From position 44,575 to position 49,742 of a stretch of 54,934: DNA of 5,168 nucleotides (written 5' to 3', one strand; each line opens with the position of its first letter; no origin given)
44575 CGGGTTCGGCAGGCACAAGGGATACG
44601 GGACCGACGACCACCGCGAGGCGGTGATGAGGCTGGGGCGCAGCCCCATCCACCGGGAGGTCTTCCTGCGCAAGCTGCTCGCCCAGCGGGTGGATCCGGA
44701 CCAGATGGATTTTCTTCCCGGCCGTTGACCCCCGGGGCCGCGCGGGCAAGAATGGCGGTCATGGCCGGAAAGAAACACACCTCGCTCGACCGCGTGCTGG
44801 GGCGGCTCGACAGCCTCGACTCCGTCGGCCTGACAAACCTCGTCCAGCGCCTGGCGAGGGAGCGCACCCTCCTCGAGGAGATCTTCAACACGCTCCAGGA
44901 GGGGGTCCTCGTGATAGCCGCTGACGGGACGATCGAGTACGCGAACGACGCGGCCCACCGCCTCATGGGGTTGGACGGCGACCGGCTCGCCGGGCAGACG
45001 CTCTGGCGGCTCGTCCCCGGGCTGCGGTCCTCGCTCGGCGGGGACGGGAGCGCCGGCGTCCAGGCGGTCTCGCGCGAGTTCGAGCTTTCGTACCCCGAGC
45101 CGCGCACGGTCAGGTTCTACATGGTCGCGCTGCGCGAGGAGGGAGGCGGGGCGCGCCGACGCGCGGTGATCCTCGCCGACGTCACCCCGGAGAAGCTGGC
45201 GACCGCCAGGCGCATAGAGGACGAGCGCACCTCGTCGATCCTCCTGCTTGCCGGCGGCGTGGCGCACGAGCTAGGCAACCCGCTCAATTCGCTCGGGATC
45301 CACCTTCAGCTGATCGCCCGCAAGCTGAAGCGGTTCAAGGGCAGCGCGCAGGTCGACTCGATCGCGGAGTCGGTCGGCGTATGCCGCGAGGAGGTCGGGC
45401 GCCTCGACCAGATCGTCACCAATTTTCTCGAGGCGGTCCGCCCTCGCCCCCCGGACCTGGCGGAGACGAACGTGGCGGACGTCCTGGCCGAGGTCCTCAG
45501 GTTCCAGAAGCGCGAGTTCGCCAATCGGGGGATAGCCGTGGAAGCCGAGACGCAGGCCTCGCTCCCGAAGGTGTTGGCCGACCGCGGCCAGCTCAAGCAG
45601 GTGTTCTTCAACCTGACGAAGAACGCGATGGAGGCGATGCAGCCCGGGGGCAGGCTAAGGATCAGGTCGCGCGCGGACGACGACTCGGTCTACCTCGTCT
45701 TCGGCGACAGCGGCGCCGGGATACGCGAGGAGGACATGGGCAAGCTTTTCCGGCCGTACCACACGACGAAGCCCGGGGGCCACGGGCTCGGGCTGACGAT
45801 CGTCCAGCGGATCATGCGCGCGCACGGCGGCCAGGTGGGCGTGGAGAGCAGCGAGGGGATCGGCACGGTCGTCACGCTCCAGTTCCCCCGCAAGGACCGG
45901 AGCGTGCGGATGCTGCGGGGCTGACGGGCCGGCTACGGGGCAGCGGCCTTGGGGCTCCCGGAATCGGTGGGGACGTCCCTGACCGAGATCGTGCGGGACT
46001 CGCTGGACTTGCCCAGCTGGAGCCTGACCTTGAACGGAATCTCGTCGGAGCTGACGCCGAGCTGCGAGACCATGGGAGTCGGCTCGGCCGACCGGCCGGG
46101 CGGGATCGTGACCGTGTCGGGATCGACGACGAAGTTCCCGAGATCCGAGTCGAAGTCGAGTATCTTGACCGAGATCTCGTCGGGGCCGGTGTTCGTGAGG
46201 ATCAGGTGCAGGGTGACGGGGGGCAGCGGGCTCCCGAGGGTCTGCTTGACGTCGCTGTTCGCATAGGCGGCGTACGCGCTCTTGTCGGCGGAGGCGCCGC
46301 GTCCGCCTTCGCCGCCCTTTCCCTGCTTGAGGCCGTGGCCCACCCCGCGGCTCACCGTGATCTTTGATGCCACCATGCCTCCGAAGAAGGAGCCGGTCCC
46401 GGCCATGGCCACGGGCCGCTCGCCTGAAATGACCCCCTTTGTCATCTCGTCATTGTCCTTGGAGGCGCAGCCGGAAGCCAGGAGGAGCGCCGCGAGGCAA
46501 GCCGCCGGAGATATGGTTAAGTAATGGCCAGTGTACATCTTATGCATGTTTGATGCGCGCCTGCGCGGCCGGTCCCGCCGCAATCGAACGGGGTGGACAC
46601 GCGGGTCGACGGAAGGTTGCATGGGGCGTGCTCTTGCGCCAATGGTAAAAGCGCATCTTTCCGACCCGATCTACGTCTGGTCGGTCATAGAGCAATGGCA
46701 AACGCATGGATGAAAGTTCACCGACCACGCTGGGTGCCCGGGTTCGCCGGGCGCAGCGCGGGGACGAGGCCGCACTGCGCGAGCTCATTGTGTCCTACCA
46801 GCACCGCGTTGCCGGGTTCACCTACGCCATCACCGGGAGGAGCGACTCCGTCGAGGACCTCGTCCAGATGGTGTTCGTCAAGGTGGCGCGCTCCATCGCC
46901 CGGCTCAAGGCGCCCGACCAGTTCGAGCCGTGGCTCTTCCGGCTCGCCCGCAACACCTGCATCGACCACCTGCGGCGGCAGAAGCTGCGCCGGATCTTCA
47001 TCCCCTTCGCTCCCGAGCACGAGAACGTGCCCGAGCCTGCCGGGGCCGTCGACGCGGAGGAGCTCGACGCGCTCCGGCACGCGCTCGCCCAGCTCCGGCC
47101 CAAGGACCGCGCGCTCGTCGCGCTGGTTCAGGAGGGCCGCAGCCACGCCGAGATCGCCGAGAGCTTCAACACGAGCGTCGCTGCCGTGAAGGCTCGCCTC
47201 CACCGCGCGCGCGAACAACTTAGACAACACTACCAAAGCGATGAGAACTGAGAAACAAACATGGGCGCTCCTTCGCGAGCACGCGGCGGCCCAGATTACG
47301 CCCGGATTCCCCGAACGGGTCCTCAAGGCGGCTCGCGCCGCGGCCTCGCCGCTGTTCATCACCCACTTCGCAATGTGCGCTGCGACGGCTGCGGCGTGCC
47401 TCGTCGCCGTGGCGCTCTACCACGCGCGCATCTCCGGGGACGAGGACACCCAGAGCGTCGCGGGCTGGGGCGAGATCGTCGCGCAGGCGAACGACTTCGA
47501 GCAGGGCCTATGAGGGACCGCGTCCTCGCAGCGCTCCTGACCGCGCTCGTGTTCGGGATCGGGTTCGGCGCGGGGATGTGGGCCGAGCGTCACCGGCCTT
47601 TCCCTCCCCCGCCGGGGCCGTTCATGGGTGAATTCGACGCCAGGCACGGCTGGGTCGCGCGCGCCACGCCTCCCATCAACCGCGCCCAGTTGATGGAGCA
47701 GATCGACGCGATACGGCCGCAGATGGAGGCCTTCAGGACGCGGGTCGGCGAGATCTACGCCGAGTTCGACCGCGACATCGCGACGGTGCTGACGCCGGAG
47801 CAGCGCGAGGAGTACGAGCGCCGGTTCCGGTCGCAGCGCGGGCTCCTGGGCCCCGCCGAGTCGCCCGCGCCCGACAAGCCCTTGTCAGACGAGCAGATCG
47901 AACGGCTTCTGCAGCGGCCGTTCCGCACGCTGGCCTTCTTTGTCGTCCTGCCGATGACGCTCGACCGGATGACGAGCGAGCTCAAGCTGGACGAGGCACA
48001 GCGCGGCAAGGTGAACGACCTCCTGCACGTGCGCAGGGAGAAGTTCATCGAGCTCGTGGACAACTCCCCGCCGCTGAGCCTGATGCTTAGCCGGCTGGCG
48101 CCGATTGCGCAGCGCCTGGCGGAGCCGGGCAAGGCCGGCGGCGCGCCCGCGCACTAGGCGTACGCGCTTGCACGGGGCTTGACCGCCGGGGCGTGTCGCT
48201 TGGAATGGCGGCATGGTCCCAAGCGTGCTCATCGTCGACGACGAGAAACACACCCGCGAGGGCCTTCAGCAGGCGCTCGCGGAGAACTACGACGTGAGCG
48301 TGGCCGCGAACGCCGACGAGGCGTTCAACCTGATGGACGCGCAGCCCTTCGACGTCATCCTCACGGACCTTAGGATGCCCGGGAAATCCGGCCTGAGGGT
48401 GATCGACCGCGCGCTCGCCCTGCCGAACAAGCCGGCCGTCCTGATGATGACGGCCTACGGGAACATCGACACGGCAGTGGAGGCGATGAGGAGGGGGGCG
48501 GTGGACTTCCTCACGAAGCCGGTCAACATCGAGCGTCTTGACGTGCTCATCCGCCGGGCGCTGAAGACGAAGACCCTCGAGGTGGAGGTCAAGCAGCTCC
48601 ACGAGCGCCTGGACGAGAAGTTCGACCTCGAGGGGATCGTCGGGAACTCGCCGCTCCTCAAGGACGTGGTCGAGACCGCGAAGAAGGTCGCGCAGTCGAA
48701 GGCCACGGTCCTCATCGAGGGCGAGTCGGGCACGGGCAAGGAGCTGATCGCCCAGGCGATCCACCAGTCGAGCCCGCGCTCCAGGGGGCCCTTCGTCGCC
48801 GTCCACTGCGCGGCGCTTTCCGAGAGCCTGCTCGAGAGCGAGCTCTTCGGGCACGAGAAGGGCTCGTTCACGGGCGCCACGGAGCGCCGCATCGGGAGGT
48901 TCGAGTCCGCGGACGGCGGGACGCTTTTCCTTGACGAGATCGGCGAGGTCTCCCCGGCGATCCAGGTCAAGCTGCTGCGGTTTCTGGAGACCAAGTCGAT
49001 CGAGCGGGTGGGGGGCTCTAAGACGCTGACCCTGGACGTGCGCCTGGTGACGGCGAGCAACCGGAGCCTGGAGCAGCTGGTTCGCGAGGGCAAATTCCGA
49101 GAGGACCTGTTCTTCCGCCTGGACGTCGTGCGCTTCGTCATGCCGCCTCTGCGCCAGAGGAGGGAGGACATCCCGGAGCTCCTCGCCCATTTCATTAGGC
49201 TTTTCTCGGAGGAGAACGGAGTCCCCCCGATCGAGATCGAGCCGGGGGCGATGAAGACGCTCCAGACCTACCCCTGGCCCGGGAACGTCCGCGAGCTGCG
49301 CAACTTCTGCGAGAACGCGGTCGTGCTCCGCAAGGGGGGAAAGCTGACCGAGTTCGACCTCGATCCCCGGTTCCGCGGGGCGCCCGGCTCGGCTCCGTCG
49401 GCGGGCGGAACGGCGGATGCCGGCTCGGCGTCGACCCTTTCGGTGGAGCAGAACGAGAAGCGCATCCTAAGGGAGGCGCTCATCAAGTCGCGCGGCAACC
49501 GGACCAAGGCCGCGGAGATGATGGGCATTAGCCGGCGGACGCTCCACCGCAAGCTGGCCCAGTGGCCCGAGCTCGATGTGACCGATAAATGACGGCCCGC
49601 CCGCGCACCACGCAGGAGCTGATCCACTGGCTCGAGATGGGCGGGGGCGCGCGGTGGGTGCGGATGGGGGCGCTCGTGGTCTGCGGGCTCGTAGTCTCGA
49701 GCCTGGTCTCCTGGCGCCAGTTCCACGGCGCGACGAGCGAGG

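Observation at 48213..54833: Sigma-54 enhancer-binding response regulator translationally coupled to a large GT-C-like membrane protein, followed by an outer-membrane beta-barrel and a fused Wzc: candidate regulated exopolysaccharide or surface-polymer export module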

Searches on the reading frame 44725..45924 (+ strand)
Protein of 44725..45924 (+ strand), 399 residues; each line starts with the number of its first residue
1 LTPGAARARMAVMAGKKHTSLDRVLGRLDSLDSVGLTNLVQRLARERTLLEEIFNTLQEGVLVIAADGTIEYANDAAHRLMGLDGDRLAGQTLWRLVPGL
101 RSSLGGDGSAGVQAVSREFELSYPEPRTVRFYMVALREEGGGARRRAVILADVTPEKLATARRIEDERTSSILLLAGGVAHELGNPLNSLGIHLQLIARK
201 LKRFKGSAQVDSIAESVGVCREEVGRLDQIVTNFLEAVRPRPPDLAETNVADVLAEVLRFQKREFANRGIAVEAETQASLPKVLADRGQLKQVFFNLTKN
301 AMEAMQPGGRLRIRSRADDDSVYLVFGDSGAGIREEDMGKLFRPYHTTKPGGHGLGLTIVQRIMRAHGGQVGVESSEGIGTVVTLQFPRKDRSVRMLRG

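Call 3: search_protein_families(library=pfam, proteins=[window:44725-45924:+], max_evalue=0.01)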
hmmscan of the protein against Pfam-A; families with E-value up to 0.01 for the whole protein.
window:44725-45924:+ (399 aa): 9 families
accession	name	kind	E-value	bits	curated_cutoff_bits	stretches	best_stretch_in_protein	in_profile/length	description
PF02518.31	HATPase_c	-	2.4e-24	86.3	26.4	1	286-390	2-110/111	Histidine kinase-, DNA gyrase B-, and HSP90-like ATPase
PF08448.16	PAS_4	-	4.7e-11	43.3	23.1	1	54-156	1-108/110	PAS fold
PF13188.13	PAS_8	-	2.2e-08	34.1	21.8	1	49-102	2-52/65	PAS domain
PF00989.32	PAS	-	4.3e-07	30.4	22.6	1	50-99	3-52/113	PAS fold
PF00512.31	HisKA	-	3.7e-06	27.3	26.9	1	175-240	5-63/66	His Kinase A (phospho-acceptor) domain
PF14501.12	HATPase_c_5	-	2.1e-05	24.8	22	1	290-378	6-93/102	GHKL domain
PF13426.13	PAS_9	-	2.2e-05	25.1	27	1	59-154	2-102/103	PAS domain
PF24820.1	Diguanyl_cycl_sensor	-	0.00069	20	28.1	1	55-92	3-40/109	Diguanylate cyclase-like sensor domain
PF13581.12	HATPase_c_2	-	0.0028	18.1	27.4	1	303-386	45-126/127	Histidine kinase-like ATPase domain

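Call 4: search_protein_families(library=ncbifam, proteins=[window:44725-45924:+], max_evalue=0.01)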
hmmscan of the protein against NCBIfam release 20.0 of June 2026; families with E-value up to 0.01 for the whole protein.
window:44725-45924:+ (399 aa): 84 families (the best 25 are shown)
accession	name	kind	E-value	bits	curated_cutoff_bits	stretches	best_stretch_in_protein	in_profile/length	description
NF008468.0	PRK11360.1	equivalog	2.3e-64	217.9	646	1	35-393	255-612/616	two-component system sensor histidine kinase AtoS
NF007688.0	PRK10364.1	equivalog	3.5e-48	164.5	479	1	167-390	235-452/460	two-component system sensor histidine kinase ZraS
NF052574.1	HisKinEspCMyxo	equivalog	1.7e-38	132.3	1200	1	49-390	285-638/785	serine histidine kinase EspC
NF046044.1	PnpS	equivalog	1.3e-36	126.4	400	1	19-388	27-390/390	two-component system histidine kinase PnpS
NF053867.1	SprKinKinDBac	equivalog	2.4e-35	121.9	775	1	172-390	286-498/500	sporulation kinase KinD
TIGR02966.1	phoR_proteo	equivalog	1.4e-30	106.5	334.2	1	48-387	6-333/333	phosphate regulon sensor histidine kinase PhoR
NF041777.1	sens_FixL_Rhizob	equivalog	9.3e-29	100.4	850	1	168-388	258-480/485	sensor protein FixL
NF052573.1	HisKinEspAMyxo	equivalog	2e-28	98.9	1400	1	52-385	258-607/755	serine histidine kinase EspA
NF033092.0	HK_WalK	equivalog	2.2e-28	99.2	725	1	43-388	253-593/594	cell wall metabolism sensor histidine kinase WalK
NF046020.1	HisKinCckABruc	equivalog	8.5e-28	96.7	1000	1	119-390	425-708/868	cell cycle histidine kinase CckA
NF006800.0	PRK09303.1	equivalog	2.6e-27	95.8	342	1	179-388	158-376/383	histidine kinase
NF010411.0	PRK13837.1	equivalog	8.4e-27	93.5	647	1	157-392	440-678/828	two-component system VirA-like sensor kinase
TIGR02916.1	PEP_his_kin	equivalog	2.5e-25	89.2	300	1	190-388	489-679/679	XrtA/PEP-CTERM system histidine kinase PrsK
NF038348.1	T2SS_HK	subfamily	5.6e-25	87.8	450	1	225-388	409-572/574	histidine kinase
NF008293.1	PRK11073.1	equivalog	1.6e-23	83.6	240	2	174-379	132-338/349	nitrogen regulation protein NR(II)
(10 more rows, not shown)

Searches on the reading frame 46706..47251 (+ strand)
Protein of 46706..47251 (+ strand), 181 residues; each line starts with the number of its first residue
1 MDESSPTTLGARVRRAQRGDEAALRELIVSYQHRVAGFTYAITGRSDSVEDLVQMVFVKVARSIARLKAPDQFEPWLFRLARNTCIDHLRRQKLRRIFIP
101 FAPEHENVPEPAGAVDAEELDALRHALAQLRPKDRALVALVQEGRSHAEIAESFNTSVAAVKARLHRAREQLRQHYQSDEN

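Call 3: search_protein_families(library=pfam, proteins=[window:46706-47251:+], max_evalue=0.01)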
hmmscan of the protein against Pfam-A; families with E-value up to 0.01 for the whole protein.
window:46706-47251:+ (181 aa): 4 families
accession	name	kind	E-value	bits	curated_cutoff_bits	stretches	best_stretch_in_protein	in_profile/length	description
PF04542.20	Sigma70_r2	-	7e-17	61.4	24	1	27-93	1-69/71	Sigma-70 region 2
PF08281.18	Sigma70_r4_2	-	6.4e-15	55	25.7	1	121-172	2-54/54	Sigma-70, region 4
PF04545.22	Sigma70_r4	-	4.3e-08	33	24.1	1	126-174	1-50/50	Sigma-70, region 4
PF07638.17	Sigma70_ECF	-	1.4e-06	28.8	21.1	1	16-177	11-184/185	ECF sigma factor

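Call 4: search_protein_families(library=ncbifam, proteins=[window:46706-47251:+], max_evalue=0.01)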
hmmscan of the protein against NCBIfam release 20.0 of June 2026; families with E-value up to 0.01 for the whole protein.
window:46706-47251:+ (181 aa): 96 families (the best 25 are shown)
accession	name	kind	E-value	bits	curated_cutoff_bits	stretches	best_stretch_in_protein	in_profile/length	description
TIGR02937.1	sigma70-ECF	superfamily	9.6e-29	100.1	42.9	1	23-175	2-164/165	sigma-70 family RNA polymerase sigma factor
NF009171.0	PRK12518.1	equivalog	2.9e-28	99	208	1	13-178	18-186/191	RNA polymerase sigma factor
TIGR02989.1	Sig-70_gvs1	subfamily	1.4e-24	86.8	124.55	1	25-174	4-156/158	RNA polymerase sigma-70 factor, Rhodopirellula/Verrucomicrobium family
TIGR02950.1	SigM_subfam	subfamily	4e-24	85.2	147.95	1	24-176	2-158/159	RNA polymerase sigma factor, SigM family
TIGR02983.1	SigE-fam_strep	subfamily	5.2e-24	85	141.55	1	21-178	5-160/162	SigE family RNA polymerase sigma factor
NF007229.0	PRK09647.1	equivalog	3e-23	82.3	265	1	19-178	41-204/220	RNA polymerase sigma factor SigE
NF007223.0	PRK09641.1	equivalog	1.1e-22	80.8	209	2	11-93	7-89/187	RNA polymerase sigma factor SigW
TIGR02959.1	SigZ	equivalog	3.3e-22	79.1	168.65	1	33-175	6-147/170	RNA polymerase sigma factor SigZ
TIGR02985.1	Sig70_bacteroi1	subfamily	4.3e-22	79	126.4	1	24-175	3-161/162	RNA polymerase sigma-70 factor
NF058625.1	sigma_PG0214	equivalog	8.5e-22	77.6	130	1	25-180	7-165/170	GFO_1088 family ECF-type sigma factor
NF006089.0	PRK08241.1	subfamily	3.2e-21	75.8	240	2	11-99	11-99/343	RNA polymerase subunit sigma-70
NF004113.0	PRK05602.1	equivalog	3.3e-21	75.9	208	1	13-179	36-204/211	RNA polymerase sigma factor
TIGR02952.1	Sig70_famx2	equivalog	4e-21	75.7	206.45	1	13-174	2-168/170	ECF subfamily RNA polymerase sigma factor, BldN family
NF007215.0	PRK09637.1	equivalog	4.2e-21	75.7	212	1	28-175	7-153/181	RNA polymerase sigma factor SigZ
TIGR02948.1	SigW_bacill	equivalog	1.8e-20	73.8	243.1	2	11-93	7-89/187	RNA polymerase sigma factor SigW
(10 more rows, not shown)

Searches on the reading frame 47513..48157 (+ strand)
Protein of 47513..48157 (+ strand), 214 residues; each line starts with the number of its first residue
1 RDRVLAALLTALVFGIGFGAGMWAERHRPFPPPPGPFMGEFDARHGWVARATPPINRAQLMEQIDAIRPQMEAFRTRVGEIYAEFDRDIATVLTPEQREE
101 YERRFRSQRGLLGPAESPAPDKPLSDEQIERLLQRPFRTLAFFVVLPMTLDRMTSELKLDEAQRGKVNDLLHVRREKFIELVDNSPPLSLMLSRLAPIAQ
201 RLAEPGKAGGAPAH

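Call 3: search_protein_families(library=pfam, proteins=[window:47513-48157:+], max_evalue=0.01)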
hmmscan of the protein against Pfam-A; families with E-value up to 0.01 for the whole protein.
window:47513-48157:+ (214 aa): 1 family
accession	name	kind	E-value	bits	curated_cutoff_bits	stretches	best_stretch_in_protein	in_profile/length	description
PF07813.17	LTXXQ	-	0.0012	19.9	24.3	0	150-171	6-27/100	LTXXQ motif family protein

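Call 4: search_protein_families(library=ncbifam, proteins=[window:47513-48157:+], max_evalue=0.01)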
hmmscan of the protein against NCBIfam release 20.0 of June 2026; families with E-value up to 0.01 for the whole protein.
window:47513-48157:+ (214 aa): 0 families

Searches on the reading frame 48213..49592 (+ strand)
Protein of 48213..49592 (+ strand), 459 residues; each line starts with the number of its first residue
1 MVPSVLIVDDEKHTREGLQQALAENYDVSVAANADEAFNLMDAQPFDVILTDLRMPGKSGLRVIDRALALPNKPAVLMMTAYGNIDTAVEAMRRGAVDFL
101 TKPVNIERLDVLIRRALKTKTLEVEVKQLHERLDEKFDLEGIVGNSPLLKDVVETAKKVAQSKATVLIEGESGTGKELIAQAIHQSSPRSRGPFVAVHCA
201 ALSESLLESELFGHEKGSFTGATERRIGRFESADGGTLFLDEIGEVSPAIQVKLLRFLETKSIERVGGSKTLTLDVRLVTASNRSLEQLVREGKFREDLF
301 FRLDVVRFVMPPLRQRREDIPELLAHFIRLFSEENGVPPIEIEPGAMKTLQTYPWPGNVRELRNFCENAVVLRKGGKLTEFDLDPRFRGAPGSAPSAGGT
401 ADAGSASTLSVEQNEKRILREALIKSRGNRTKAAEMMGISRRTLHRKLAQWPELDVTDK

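Call 3: search_protein_families(library=pfam, proteins=[window:48213-49592:+], max_evalue=0.01)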
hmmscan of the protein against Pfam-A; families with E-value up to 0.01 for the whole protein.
window:48213-49592:+ (459 aa): 12 families
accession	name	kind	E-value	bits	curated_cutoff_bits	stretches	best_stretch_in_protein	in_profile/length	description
PF00158.32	Sigma54_activat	-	1.7e-70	236.5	20.2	1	142-307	1-166/168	Sigma-54 interaction domain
PF00072.30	Response_reg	-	3.7e-27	95.1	30.2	1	5-112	1-109/111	Response regulator receiver domain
PF25601.1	AAA_lid_14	-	7.7e-25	87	27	1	314-393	1-80/87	AAA+ ATPase lid domain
PF14532.12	Sigma54_activ_2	-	1.1e-22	81.2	25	1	143-313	1-138/138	Sigma-54 interaction domain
PF02954.25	HTH_8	-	1.6e-13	50.6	22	1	411-451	2-42/42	Bacterial regulatory protein, Fis family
PF07728.20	AAA_5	-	2.6e-06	27.9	22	1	166-284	2-123/139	AAA domain (dynein-related subfamily)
PF01078.27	Mg_chelatase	-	3.4e-05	23.8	20.3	1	161-284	20-158/207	Magnesium chelatase, subunit ChlI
PF07724.20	AAA_2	-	5.1e-05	23.8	27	1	163-293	3-134/166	AAA domain (Cdc48 subfamily)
PF00004.35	AAA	-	0.00023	22.1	21.2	1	166-301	1-129/131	ATPase family associated with various cellular activities (AAA)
PF13556.12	HTH_30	-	0.0037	17.5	27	0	421-453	6-38/59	PucR C-terminal helix-turn-helix domain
PF13191.12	AAA_16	-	0.0051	17.8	32.6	0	149-215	9-82/167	AAA ATPase domain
PF01057.23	Parvo_NS1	-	0.008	15.6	20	0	153-189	103-139/271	Parvovirus non-structural protein NS1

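Call 4: search_protein_families(library=ncbifam, proteins=[window:48213-49592:+], max_evalue=0.01)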
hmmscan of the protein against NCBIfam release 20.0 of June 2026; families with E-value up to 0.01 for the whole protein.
window:48213-49592:+ (459 aa): 118 families (the best 25 are shown)
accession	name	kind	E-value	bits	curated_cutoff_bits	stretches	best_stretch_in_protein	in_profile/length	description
NF008469.0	PRK11361.1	equivalog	4.1e-152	507.1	714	1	4-450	6-453/461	acetoacetate metabolism transcriptional regulator AtoC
TIGR01818.1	ntrC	equivalog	5e-128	427.8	558.6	1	5-449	1-461/463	nitrogen regulation protein NR(I)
TIGR02915.1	PEP_resp_reg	equivalog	2.4e-118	395.8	502.6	1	5-448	1-439/445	PEP-CTERM-box response regulator transcription factor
NF007689.0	PRK10365.1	equivalog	3.9e-117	391.7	760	1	5-449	8-440/441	sigma-54-dependent response regulator transcription factor ZraR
NF041946.1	LuxO_transreg_Vib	equivalog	1.5e-111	373.5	800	1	25-453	20-462/463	quorum-sensing sigma-54 dependent transcriptional regulator LuxO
TIGR01817.1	nifA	equivalog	1.8e-111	373.6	528.85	1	127-384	183-439/534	nif-specific transcriptional activator NifA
NF051870.1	NAssimRespRegNtrX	equivalog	3.5e-108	362.4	600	1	4-449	3-448/452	nitrogen assimilation response regulator NtrX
NF008176.1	PRK10923.1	equivalog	7.1e-104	348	620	1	5-384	6-382/469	nitrogen regulation protein NR(I)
NF041552.1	TF_PrdR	equivalog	7.3e-104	348.1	795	1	118-451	250-576/577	sigma-54 dependent transcriptional regulator PrdR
NF050807.1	TransRegFlbDCaul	equivalog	5.3e-102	342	750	1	21-452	20-439/454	sigma-54-dependent transcriptional regulator FlbD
NF038308.1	RNA_repair_RtcR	equivalog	4.4e-97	326.1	650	1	16-445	45-505/530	RNA repair transcriptional activator RtcR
NF011695.0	PRK15115.1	equivalog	1.6e-95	320.5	763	1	5-458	9-442/445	two-component system response regulator GlrR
NF003451.0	PRK05022.1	equivalog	3.6e-92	309.7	476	1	116-447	162-504/512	nitric oxide reductase transcriptional regulator NorR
NF049963.1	RespRegFlgRCampy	domain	1.4e-91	307.5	750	1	5-383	3-377/429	fla regulon two-component system response regulator FlgR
TIGR02329.1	propionate_PrpR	equivalog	1.5e-86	291.2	499.2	1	126-449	198-525/526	propionate catabolism operon regulatory protein PrpR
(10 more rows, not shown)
